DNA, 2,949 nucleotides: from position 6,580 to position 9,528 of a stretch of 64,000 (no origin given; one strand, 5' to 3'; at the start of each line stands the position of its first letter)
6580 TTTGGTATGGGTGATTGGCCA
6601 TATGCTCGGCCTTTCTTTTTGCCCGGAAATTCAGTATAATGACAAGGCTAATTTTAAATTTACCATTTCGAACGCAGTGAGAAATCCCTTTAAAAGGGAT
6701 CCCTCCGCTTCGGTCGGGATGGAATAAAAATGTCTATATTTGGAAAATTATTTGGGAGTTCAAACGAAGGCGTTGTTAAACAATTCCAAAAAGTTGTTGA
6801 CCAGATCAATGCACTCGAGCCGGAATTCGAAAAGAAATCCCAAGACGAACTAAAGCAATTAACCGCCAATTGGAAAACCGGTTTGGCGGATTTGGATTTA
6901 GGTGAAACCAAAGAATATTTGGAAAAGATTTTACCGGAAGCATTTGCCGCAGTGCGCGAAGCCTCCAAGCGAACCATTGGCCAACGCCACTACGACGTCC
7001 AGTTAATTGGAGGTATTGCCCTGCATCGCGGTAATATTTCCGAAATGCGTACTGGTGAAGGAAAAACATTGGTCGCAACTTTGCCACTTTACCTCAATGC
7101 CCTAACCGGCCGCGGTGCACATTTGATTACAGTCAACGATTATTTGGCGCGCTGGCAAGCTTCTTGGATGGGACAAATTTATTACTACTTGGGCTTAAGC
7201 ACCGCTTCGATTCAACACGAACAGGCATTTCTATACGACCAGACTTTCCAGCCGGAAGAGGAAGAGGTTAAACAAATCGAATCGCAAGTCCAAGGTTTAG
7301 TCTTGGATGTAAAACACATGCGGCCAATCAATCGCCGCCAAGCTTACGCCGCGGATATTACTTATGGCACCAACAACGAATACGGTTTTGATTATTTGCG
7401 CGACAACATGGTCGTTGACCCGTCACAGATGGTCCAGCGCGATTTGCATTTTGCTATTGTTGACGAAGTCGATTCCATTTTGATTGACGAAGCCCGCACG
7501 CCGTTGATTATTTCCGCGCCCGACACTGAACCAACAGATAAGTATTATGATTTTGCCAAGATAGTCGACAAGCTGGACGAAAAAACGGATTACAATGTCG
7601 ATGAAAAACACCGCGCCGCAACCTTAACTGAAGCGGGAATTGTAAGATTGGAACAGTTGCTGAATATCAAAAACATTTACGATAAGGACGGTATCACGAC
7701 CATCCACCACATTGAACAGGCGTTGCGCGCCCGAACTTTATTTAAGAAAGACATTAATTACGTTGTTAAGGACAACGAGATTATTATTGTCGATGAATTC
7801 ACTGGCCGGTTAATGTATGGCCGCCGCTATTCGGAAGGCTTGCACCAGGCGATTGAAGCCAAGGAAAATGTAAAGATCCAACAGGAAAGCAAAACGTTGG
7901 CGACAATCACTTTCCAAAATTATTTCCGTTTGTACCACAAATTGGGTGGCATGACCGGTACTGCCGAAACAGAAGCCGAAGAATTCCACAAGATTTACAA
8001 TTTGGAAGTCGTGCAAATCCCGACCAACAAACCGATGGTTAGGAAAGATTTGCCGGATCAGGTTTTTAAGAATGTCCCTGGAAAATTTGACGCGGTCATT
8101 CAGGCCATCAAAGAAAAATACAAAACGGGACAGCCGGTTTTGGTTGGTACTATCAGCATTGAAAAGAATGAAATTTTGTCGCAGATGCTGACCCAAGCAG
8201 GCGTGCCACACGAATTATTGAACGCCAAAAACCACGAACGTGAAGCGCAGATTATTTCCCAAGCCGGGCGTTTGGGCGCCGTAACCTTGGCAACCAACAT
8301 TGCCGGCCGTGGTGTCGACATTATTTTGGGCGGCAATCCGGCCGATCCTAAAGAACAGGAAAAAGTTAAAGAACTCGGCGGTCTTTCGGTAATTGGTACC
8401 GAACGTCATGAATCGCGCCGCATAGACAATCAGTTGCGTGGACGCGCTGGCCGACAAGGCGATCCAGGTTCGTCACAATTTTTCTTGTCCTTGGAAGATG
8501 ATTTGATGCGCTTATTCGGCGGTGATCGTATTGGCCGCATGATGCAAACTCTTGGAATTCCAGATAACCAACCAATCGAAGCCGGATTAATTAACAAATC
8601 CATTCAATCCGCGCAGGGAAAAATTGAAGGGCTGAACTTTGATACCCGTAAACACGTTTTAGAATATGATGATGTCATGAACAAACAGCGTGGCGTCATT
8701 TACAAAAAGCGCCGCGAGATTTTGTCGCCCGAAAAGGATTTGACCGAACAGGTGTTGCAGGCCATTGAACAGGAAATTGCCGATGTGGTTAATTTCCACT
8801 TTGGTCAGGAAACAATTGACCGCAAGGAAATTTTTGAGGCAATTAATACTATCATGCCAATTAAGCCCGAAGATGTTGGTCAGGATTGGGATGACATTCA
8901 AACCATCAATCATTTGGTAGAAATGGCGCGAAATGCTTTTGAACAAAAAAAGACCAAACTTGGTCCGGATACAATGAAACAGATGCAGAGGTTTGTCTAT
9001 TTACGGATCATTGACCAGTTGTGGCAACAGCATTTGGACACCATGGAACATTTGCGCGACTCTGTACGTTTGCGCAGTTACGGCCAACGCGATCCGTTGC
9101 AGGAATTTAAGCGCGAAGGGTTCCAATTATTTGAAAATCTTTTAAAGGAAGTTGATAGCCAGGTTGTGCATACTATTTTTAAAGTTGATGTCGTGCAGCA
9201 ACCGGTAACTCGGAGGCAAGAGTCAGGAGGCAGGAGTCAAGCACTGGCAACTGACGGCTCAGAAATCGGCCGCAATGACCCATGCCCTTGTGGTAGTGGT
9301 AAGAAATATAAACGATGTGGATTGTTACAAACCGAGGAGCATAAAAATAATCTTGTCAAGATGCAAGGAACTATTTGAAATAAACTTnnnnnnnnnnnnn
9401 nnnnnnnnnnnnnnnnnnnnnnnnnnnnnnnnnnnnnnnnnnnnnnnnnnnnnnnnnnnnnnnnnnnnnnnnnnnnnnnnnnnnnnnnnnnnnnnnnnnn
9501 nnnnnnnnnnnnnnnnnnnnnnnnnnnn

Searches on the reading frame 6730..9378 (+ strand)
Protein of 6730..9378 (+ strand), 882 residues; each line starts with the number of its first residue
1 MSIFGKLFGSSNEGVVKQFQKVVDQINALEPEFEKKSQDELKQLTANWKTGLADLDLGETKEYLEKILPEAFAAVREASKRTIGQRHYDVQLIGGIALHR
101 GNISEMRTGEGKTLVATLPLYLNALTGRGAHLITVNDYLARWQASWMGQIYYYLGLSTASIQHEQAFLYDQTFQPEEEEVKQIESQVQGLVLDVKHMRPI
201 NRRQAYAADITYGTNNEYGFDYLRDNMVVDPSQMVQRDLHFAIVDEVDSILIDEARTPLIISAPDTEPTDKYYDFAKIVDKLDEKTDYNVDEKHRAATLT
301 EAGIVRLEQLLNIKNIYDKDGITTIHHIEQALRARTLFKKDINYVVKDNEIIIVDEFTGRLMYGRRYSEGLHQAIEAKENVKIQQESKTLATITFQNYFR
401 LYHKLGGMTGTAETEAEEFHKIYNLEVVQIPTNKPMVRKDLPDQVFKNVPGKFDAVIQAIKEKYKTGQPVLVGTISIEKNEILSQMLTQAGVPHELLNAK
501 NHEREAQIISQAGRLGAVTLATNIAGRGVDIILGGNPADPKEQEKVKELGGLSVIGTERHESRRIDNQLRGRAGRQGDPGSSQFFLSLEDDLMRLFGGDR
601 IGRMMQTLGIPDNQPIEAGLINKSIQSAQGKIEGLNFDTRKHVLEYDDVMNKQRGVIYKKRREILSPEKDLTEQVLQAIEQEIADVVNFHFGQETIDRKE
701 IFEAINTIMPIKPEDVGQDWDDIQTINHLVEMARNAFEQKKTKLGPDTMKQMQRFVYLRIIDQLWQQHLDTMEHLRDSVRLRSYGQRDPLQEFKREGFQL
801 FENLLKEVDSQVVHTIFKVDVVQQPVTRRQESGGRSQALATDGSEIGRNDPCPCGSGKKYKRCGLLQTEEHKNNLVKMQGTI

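Call 39: find_related_loci(query=window:6730-9378:+, collection=metagenome_contigs, flank=8000)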
Query window:6730-9378:+ (882 aa) in metagenome_contigs; peptide patterns used: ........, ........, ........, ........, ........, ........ (x = any residue, [..] = any of these).
600 stretches matched a pattern (row limit reached: there are more); 590 encode a relative of the query (tblastn E <= 1e-3); the best 80 are kept; 80 distinct loci.
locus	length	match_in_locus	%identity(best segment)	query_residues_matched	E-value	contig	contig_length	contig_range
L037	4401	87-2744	56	1-863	0e+0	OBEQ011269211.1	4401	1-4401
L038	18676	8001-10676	55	1-865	0e+0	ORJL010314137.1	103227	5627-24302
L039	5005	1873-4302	57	1-863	0e+0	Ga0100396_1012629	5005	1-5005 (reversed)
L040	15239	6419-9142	54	1-877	0e+0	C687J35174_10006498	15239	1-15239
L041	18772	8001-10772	53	1-863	0e+0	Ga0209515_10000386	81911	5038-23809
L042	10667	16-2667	54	1-863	0e+0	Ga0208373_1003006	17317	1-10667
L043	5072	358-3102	55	1-863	0e+0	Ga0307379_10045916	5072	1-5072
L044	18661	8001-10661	54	1-863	0e+0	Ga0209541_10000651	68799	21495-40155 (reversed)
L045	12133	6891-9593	53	1-863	0e+0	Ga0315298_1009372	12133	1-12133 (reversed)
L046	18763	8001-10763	51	2-863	0e+0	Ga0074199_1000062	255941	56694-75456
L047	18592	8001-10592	54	2-863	0e+0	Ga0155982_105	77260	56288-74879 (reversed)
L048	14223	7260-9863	53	1-856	0e+0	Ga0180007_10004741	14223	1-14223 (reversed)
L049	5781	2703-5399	52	1-863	0e+0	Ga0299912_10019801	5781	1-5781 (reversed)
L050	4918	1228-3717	54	1-877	0e+0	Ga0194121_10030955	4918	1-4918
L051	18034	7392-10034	50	2-863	0e+0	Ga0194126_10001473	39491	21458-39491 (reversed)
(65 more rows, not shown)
